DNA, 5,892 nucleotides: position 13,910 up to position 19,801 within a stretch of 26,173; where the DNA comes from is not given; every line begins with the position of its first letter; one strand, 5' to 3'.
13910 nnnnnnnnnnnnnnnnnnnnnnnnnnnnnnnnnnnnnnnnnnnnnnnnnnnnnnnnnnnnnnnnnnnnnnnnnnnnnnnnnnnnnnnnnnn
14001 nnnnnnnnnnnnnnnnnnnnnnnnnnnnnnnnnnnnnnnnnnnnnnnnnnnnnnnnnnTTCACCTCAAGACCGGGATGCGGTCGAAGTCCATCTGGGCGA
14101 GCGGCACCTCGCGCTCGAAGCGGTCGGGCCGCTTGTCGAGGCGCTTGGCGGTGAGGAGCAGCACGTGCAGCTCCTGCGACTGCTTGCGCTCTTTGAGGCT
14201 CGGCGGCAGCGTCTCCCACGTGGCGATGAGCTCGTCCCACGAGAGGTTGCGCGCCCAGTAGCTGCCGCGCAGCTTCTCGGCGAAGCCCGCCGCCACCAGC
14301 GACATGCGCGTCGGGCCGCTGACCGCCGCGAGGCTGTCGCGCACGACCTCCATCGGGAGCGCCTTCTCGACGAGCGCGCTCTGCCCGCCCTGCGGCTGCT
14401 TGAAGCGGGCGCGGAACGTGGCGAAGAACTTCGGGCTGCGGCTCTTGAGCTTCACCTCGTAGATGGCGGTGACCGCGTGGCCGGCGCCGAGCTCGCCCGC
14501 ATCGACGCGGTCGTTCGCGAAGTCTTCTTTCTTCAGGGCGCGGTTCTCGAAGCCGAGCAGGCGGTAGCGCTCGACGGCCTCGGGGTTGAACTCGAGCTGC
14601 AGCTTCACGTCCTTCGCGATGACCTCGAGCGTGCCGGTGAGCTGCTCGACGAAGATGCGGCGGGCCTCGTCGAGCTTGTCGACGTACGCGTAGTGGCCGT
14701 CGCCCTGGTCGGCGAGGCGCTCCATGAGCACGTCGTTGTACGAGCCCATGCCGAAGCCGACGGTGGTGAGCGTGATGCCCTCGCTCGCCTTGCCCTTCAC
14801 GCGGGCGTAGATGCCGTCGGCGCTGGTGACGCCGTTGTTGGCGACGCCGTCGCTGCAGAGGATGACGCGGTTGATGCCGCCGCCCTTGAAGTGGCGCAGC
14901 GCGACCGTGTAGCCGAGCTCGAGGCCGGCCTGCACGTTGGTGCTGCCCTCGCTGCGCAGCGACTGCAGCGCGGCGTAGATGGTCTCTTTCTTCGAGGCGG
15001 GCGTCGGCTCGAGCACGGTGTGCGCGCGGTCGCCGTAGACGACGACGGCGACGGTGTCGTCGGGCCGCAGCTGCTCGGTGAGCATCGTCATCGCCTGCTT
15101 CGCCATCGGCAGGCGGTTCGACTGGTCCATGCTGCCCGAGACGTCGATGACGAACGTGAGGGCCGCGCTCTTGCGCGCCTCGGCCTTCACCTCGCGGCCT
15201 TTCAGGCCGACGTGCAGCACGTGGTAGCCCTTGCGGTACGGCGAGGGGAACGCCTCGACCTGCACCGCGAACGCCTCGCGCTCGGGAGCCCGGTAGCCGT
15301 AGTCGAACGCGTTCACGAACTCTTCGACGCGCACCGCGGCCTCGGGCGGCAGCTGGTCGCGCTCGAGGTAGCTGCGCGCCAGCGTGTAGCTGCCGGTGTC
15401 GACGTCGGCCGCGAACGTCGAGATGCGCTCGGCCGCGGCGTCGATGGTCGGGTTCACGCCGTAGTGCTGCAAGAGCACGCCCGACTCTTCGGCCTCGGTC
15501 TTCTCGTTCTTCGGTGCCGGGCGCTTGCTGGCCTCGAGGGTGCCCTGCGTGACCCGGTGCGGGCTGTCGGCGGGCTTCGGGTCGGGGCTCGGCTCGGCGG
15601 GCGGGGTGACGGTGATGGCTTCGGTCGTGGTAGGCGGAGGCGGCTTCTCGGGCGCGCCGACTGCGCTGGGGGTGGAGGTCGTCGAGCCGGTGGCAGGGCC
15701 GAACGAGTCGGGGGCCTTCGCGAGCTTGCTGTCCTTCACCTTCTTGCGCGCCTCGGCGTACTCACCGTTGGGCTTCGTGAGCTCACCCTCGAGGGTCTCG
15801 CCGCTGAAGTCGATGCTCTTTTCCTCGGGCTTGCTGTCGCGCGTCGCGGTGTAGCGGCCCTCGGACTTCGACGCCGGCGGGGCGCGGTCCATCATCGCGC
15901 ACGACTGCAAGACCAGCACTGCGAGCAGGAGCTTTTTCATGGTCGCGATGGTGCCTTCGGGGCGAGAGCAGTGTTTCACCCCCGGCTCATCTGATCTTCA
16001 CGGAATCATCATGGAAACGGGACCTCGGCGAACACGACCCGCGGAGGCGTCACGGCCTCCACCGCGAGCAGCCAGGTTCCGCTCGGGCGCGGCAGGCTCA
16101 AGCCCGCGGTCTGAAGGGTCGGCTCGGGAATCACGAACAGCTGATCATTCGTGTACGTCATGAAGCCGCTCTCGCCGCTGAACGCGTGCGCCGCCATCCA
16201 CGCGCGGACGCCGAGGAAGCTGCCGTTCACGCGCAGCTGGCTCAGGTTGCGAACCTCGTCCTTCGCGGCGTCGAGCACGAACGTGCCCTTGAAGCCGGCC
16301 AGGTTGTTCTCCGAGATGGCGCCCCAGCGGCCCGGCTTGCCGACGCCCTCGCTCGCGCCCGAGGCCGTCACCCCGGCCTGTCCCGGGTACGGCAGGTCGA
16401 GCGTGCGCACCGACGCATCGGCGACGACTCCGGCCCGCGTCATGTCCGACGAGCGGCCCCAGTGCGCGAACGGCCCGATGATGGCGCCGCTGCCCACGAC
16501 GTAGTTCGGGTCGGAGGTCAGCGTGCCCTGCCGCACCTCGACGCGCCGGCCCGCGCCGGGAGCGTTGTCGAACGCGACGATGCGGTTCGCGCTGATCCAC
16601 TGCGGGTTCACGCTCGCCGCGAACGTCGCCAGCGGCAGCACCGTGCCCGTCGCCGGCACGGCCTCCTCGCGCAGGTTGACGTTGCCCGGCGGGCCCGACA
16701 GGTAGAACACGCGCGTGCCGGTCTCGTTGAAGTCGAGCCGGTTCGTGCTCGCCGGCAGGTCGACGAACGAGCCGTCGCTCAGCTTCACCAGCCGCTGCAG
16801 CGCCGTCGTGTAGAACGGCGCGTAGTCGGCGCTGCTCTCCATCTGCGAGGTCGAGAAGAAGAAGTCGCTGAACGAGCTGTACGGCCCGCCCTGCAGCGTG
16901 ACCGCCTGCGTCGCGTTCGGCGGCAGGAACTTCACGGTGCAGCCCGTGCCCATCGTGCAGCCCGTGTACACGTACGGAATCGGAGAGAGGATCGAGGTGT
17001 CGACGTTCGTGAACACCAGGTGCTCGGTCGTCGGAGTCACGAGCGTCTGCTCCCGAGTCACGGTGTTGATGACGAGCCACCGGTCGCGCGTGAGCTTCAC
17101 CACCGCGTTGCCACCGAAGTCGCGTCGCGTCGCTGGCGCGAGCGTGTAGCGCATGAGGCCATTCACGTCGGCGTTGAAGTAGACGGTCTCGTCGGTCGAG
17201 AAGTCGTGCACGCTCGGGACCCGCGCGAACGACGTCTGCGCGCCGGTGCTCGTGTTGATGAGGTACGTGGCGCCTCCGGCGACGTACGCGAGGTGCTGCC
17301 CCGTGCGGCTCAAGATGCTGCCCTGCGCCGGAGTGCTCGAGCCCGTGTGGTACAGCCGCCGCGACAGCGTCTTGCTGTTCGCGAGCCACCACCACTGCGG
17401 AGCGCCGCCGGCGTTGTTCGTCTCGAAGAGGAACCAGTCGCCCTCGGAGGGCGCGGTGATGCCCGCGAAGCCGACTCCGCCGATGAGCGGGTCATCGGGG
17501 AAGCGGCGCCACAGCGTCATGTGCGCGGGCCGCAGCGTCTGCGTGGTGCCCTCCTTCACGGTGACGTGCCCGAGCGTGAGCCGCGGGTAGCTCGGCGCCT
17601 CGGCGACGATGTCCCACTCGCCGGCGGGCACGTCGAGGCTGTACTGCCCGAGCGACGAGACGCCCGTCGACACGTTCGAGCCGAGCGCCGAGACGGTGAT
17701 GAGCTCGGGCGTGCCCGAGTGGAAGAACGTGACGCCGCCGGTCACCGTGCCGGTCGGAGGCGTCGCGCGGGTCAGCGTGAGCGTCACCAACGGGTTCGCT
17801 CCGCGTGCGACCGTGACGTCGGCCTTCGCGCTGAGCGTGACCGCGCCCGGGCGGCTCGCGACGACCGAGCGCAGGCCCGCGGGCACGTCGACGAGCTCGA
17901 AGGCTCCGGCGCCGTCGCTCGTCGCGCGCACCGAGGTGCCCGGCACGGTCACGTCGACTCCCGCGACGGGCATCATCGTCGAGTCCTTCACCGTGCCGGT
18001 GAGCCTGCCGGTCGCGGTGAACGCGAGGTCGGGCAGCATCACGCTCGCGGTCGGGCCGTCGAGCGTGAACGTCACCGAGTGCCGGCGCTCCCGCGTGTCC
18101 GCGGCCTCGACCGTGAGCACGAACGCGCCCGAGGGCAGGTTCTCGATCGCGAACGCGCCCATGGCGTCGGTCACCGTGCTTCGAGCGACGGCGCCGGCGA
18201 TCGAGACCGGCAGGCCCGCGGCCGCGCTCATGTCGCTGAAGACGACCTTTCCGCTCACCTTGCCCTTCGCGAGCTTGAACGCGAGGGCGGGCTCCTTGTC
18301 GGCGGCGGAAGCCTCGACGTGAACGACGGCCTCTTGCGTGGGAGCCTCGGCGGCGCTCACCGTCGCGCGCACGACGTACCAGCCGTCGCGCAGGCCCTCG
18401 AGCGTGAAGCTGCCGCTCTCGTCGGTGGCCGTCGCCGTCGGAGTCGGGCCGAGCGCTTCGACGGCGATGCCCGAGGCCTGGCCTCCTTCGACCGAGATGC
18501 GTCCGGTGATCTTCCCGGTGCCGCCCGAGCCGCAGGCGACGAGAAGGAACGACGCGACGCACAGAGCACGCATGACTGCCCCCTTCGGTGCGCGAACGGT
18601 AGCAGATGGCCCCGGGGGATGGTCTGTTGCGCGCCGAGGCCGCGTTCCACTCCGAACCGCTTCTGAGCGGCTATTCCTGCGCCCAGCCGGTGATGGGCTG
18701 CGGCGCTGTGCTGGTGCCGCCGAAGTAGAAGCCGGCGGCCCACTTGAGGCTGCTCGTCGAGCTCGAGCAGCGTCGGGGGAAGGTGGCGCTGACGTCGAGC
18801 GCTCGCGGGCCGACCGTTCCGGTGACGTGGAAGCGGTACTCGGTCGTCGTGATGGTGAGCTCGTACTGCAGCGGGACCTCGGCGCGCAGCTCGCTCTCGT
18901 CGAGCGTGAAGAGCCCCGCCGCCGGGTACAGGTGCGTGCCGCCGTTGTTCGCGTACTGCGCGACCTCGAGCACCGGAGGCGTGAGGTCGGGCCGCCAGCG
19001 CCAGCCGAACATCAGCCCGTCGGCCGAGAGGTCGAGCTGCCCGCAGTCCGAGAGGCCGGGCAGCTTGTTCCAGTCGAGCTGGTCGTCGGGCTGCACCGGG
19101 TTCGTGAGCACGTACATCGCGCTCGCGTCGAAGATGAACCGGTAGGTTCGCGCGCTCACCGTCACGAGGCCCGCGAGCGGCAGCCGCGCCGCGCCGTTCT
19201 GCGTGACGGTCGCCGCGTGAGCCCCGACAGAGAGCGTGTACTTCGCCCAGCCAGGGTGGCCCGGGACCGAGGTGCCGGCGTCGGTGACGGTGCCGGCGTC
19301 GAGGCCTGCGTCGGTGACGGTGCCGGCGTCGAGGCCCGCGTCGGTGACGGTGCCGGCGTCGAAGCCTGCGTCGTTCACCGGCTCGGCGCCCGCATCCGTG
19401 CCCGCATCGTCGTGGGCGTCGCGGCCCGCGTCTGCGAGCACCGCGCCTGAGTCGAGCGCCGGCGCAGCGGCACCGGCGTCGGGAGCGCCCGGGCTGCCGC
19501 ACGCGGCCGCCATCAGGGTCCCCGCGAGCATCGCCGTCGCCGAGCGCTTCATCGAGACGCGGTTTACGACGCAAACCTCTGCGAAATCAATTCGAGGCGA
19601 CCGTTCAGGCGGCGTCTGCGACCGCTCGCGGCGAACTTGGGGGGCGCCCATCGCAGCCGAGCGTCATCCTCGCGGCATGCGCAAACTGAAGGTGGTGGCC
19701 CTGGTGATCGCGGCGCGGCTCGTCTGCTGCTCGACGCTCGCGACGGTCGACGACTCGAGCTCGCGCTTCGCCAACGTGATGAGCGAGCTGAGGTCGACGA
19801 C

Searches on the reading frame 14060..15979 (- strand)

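Call 96: search_protein_families(library=pfam, proteins=[window:14060-15979:-], max_evalue=0.0001)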
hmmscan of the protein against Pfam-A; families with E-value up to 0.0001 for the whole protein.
window:14060-15979:- (639 aa): 5 families
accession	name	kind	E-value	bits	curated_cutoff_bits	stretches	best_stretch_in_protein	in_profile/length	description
PF12034.13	YfbK_C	-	1.1e-38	133.7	25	1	449-513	1-65/184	Uncharacterized protein YfbK, C-terminal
PF12450.13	vWF_A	-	6.1e-25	87.5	25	1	171-256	8-94/94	von Willebrand factor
PF00092.34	VWA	-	1.3e-17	65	23.8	1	274-440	2-169/174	von Willebrand factor type A domain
PF13519.12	VWA_2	-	1.6e-16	61.3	27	1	275-378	2-106/107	von Willebrand factor type A domain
PF13768.12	VWA_3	-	8.2e-08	32.9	27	1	273-430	2-153/155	von Willebrand factor type A domain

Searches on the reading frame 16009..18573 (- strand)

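Call 11: search_protein_families(library=pfam, proteins=[window:16009-18573:-], max_evalue=0.01)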
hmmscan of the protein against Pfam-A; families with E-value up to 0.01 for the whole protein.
window:16009-18573:- (854 aa): 8 families
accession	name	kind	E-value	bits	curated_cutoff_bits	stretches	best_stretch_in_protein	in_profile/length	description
PF13620.12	CarboxypepD_reg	-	2.4e-31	108.4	32.3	4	191-268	2-82/82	Carboxypeptidase regulatory-like domain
PF13715.12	CarbopepD_reg_2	-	1.2e-21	77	32.2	2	191-253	1-64/88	CarboxypepD_reg-like domain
PF17210.9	SdrD_B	-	2.7e-07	31.2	29.7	0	42-94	36-88/112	SdrD B-like domain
PF09430.16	EMC7_beta-sandw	-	0.0001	22.9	26.6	0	131-160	21-50/122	ER membrane protein complex subunit 7, beta-sandwich domain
PF17802.7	SpaA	-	0.0011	19.6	23.1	0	47-89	35-77/91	Prealbumin-like fold domain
PF16371.11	MetallophosN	-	0.0014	19.3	35.6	0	46-83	20-57/77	N terminal of Calcineurin-like phosphoesterase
PF14686.12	fn3_3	-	0.0062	16.7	24.4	0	48-89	29-70/75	Polysaccharide lyase family 4, domain II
PF23193.1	NOMO_3rd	-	0.0074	16.8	27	0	129-178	58-104/120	NOMO third transthyretin-like domain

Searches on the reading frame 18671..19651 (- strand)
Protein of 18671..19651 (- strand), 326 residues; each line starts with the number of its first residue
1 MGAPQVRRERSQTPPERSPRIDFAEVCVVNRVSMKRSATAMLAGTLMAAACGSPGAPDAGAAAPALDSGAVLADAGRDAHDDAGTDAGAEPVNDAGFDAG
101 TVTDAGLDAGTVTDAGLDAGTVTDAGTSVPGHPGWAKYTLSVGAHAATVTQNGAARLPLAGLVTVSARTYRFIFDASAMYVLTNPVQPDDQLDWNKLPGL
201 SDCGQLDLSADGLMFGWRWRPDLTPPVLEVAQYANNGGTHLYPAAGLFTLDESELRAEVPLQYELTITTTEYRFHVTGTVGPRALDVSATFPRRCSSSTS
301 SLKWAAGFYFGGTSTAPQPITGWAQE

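Call 11: search_protein_families(library=pfam, proteins=[window:18671-19651:-], max_evalue=0.01)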
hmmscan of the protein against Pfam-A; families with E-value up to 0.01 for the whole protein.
window:18671-19651:- (326 aa): 1 family
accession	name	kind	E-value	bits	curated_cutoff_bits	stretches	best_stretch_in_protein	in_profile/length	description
PF25296.1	Decapeptide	-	0.0075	16.6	45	0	72-128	17-73/74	Decapeptide repeat region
